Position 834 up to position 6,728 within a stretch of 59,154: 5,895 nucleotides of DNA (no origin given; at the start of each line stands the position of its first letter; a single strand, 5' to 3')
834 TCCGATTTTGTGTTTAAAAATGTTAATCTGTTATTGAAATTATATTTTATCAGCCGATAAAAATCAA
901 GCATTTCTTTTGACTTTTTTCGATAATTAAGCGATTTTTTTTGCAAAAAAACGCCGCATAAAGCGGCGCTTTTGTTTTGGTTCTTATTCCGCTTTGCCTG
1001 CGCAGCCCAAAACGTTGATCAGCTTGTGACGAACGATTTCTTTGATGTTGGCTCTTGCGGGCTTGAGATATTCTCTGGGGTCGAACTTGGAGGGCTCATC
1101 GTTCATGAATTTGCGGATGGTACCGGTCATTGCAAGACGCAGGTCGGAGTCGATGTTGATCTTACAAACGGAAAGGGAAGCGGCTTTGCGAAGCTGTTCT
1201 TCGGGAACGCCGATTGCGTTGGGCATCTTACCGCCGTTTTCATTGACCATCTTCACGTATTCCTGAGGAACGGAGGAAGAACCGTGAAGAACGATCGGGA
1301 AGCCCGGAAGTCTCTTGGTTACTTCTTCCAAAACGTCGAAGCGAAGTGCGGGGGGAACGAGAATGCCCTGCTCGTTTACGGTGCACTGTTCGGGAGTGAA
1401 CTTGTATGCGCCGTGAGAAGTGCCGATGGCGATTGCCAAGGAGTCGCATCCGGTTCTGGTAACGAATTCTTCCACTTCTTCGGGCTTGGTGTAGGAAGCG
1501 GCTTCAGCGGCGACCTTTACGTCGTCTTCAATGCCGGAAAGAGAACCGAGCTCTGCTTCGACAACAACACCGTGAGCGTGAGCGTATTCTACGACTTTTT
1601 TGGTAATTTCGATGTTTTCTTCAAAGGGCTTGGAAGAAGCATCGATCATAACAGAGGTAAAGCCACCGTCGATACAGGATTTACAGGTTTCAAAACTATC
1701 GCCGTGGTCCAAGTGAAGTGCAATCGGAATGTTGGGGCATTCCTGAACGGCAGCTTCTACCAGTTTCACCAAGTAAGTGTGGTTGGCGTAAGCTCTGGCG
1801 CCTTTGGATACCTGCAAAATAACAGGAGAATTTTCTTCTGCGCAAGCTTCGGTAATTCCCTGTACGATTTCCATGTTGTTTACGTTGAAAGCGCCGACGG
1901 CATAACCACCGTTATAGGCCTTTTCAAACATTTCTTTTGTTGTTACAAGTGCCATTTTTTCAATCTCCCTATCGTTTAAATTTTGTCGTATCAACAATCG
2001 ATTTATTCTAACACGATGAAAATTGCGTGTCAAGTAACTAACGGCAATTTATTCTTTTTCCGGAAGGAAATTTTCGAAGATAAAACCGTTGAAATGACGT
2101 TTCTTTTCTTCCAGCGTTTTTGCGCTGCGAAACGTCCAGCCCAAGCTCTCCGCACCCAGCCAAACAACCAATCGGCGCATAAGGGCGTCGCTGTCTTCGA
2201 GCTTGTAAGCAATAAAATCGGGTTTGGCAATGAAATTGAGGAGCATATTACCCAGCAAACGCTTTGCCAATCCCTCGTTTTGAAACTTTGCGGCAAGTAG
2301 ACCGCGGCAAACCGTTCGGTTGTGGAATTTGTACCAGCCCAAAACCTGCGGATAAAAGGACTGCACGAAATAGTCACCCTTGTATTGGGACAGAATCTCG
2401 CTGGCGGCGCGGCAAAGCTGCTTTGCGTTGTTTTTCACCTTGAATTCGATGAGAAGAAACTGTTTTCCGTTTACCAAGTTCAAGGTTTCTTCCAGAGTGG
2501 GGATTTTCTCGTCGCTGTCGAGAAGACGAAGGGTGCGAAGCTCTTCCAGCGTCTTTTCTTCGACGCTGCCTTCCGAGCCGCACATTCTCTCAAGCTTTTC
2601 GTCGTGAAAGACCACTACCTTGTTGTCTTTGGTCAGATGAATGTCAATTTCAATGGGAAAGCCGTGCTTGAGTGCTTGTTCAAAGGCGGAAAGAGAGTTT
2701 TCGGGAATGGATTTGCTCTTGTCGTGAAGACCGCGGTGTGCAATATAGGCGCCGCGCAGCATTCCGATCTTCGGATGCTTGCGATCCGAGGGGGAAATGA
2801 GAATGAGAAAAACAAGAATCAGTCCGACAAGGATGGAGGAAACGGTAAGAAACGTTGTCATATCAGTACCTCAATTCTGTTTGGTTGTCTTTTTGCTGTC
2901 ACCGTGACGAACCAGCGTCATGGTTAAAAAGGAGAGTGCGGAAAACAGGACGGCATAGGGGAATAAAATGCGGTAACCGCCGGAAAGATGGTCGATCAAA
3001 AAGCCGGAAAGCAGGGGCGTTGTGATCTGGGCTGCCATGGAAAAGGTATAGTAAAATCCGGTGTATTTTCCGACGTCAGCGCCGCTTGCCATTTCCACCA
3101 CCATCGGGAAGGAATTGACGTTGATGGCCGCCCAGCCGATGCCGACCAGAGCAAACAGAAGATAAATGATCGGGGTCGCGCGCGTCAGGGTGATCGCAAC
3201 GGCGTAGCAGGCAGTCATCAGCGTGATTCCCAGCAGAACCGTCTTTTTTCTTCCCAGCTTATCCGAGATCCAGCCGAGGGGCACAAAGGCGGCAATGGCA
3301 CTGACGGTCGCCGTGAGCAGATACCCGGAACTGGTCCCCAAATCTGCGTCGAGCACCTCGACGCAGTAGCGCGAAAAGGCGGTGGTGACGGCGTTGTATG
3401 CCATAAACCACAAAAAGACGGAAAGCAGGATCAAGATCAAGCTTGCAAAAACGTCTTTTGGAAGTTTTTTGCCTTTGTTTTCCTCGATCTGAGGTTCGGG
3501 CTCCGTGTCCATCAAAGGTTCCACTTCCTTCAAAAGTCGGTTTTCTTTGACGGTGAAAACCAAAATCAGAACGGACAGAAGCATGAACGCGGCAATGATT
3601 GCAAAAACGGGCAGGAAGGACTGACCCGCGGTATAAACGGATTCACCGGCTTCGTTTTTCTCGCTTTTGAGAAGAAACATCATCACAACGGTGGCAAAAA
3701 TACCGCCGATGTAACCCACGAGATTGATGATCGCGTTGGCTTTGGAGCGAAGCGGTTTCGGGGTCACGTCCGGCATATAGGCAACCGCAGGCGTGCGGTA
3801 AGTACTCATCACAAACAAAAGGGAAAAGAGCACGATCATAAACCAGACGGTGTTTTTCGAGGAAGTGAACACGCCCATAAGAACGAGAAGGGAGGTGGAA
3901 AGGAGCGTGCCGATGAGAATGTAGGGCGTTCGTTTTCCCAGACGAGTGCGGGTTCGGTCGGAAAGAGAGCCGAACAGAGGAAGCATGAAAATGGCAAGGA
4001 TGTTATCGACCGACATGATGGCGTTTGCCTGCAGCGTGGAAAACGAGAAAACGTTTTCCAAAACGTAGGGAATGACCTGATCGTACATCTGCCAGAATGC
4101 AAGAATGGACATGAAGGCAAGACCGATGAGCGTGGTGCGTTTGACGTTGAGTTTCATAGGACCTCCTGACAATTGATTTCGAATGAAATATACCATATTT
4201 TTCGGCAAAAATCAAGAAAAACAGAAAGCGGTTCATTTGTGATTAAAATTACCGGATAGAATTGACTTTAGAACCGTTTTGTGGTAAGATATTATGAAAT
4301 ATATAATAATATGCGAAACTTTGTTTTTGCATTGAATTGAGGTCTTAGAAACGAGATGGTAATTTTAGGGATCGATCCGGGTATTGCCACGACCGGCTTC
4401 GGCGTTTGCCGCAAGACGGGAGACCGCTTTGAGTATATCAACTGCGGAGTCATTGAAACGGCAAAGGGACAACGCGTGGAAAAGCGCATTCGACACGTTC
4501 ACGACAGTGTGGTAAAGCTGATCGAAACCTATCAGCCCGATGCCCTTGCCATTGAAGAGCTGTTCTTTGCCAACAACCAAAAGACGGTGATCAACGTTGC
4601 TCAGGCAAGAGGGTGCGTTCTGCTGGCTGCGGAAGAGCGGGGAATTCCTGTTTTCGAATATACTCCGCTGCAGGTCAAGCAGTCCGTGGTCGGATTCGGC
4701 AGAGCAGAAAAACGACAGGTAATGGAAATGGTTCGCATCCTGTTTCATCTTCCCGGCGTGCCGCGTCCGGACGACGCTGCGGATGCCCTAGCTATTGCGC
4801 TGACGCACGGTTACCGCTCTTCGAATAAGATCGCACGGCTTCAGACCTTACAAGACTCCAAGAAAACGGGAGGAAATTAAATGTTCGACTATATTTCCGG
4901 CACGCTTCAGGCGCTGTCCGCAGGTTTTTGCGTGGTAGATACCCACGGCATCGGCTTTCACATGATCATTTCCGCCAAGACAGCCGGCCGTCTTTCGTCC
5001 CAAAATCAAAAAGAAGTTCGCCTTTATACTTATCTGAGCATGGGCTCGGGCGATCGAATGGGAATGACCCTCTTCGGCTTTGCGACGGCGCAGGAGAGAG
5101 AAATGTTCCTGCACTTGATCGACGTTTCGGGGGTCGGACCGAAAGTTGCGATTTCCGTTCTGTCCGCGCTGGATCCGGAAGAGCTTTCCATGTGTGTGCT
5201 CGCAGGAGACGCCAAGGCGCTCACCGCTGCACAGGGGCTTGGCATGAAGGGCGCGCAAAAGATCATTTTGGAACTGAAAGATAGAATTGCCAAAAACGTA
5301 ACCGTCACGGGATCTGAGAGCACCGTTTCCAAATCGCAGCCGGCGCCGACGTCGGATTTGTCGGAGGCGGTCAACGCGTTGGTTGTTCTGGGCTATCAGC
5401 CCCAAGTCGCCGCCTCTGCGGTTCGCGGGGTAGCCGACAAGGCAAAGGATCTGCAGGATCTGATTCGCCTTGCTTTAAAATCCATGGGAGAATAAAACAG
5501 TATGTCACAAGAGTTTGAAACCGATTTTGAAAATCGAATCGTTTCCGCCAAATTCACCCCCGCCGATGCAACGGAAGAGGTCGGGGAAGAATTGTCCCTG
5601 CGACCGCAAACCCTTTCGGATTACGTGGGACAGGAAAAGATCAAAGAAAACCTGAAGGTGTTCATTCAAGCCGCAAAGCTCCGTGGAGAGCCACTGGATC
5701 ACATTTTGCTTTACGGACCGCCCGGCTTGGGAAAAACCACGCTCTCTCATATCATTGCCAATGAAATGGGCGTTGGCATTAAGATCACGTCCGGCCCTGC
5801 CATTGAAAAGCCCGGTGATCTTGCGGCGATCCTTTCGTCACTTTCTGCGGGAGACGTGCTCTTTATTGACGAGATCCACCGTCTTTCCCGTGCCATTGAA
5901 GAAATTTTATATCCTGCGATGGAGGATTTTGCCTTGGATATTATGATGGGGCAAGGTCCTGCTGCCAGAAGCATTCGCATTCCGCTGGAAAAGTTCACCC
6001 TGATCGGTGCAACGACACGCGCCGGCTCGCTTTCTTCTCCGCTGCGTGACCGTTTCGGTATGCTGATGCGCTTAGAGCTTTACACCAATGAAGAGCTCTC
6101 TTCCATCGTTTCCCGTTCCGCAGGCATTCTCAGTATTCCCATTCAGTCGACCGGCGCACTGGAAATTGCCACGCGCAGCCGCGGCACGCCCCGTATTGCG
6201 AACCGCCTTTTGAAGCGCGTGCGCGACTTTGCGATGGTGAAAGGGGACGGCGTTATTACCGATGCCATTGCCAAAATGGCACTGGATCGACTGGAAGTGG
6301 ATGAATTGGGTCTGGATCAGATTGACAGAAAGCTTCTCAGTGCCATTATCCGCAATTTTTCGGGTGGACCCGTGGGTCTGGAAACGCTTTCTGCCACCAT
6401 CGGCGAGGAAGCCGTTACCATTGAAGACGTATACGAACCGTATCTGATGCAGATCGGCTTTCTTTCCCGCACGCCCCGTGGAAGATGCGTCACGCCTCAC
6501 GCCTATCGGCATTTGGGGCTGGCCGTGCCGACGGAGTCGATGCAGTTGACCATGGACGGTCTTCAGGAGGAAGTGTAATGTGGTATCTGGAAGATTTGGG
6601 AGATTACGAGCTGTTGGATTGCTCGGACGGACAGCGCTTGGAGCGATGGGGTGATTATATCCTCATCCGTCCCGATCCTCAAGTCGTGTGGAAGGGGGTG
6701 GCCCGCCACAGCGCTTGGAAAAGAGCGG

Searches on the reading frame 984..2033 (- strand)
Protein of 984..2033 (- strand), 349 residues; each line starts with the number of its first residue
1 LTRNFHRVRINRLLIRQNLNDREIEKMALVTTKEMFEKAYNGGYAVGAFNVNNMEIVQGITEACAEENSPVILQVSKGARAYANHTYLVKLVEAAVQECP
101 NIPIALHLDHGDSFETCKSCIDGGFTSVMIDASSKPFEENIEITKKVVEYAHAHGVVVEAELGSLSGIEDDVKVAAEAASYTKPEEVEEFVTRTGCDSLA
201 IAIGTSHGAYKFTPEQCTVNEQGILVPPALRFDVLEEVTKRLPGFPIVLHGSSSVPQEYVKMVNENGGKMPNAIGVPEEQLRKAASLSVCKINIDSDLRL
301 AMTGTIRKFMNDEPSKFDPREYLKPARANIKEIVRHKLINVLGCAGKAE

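Call 53: search_protein_families(library=pfam, proteins=[window:984-2033:-], max_evalue=0.00001)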
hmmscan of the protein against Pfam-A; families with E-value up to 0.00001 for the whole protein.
window:984-2033:- (349 aa): 1 family
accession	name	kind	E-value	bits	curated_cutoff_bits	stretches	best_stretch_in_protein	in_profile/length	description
PF01116.26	F_bP_aldolase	-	3.8e-104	348.5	25.5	1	30-347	1-277/277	Fructose-bisphosphate aldolase class-II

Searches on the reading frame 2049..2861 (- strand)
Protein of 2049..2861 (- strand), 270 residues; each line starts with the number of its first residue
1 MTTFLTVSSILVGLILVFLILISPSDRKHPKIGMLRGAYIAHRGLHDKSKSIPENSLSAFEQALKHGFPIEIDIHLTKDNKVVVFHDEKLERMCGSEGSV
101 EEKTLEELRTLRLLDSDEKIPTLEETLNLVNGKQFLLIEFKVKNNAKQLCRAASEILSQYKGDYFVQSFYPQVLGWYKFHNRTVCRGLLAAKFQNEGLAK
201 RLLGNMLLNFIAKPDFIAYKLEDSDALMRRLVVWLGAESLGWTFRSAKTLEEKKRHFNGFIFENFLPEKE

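Call 53: search_protein_families(library=pfam, proteins=[window:2049-2861:-], max_evalue=0.00001)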
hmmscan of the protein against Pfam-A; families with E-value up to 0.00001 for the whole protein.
window:2049-2861:- (270 aa): 1 family
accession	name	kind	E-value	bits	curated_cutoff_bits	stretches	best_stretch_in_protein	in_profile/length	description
PF03009.23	GDPD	-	2.9e-23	83.7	23.6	1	42-151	1-117/244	Glycerophosphoryl diester phosphodiesterase family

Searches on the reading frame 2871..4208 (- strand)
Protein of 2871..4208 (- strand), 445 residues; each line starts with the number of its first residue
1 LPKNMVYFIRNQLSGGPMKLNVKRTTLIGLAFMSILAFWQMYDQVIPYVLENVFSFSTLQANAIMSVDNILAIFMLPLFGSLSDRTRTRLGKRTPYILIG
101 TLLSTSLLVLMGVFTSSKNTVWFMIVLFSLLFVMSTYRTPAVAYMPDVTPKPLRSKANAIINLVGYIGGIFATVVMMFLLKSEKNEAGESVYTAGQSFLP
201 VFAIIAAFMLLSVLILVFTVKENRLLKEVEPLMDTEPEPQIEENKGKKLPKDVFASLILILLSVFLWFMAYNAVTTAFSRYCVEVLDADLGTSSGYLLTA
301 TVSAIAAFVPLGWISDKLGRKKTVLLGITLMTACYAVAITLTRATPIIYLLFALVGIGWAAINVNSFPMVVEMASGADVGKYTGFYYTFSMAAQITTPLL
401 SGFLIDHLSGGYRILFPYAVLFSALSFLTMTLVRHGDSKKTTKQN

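Call 53: search_protein_families(library=pfam, proteins=[window:2871-4208:-], max_evalue=0.00001)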
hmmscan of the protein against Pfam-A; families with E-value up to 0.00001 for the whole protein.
window:2871-4208:- (445 aa): 4 families
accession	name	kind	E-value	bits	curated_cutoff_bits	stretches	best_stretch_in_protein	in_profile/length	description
PF07690.21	MFS_1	-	1e-42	146.7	33.4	2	30-308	3-256/347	Major Facilitator Superfamily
PF13347.12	MFS_2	-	1.6e-25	90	27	1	36-375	10-344/427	MFS/sugar transport protein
PF03209.21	PUCC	-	1.4e-09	37.9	21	1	64-374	20-329/401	PUCC protein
PF12832.13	MFS_1_like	-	2e-09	37.4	25.2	1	56-409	31-366/373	MFS_1 like family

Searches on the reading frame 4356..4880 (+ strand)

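Call 53: search_protein_families(library=pfam, proteins=[window:4356-4880:+], max_evalue=0.00001)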
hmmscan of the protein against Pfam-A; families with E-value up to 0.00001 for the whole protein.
window:4356-4880:+ (174 aa): 1 family
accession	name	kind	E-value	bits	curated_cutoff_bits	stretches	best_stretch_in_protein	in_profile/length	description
PF02075.23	RuvC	-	1.4e-55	187.7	22.2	1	3-151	1-148/148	Crossover junction endodeoxyribonuclease RuvC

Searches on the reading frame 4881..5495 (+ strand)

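Call 53: search_protein_families(library=pfam, proteins=[window:4881-5495:+], max_evalue=0.00001)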
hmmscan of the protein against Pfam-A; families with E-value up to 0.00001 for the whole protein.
window:4881-5495:+ (204 aa): 3 families
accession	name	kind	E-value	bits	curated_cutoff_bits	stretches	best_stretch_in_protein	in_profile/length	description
PF01330.27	RuvA_N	-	4.6e-14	52.7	23.6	1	1-66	1-61/61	RuvA N terminal domain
PF14520.12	HHH_5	-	1.6e-13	51.4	27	1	76-134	1-57/57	Helix-hairpin-helix domain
PF07499.19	RuvA_C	-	5e-12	46.6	24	1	160-202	3-46/47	RuvA, C-terminal domain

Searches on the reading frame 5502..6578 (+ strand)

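Call 53: search_protein_families(library=pfam, proteins=[window:5502-6578:+], max_evalue=0.00001)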
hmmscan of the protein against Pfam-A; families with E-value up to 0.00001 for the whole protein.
window:5502-6578:+ (358 aa): 6 families
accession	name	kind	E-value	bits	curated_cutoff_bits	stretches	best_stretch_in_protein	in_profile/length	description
PF05496.18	RuvB_N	-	9.3e-82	272.9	27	1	33-191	1-159/159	Holliday junction DNA helicase RuvB P-loop domain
PF17864.7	AAA_lid_4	-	1.1e-32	112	27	1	194-267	1-74/74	RuvB AAA lid domain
PF05491.19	RuvB_C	-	2.4e-24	85.5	24.7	1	268-338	1-71/72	RuvB C-terminal winged helix domain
PF00004.35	AAA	-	4.2e-21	76.2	21.2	1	68-191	1-129/131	ATPase family associated with various cellular activities (AAA)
PF07728.20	AAA_5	-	6.6e-10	39.6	22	1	67-185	1-139/139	AAA domain (dynein-related subfamily)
PF01078.27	Mg_chelatase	-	4.5e-06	26.6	20.3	0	38-85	2-42/207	Magnesium chelatase, subunit ChlI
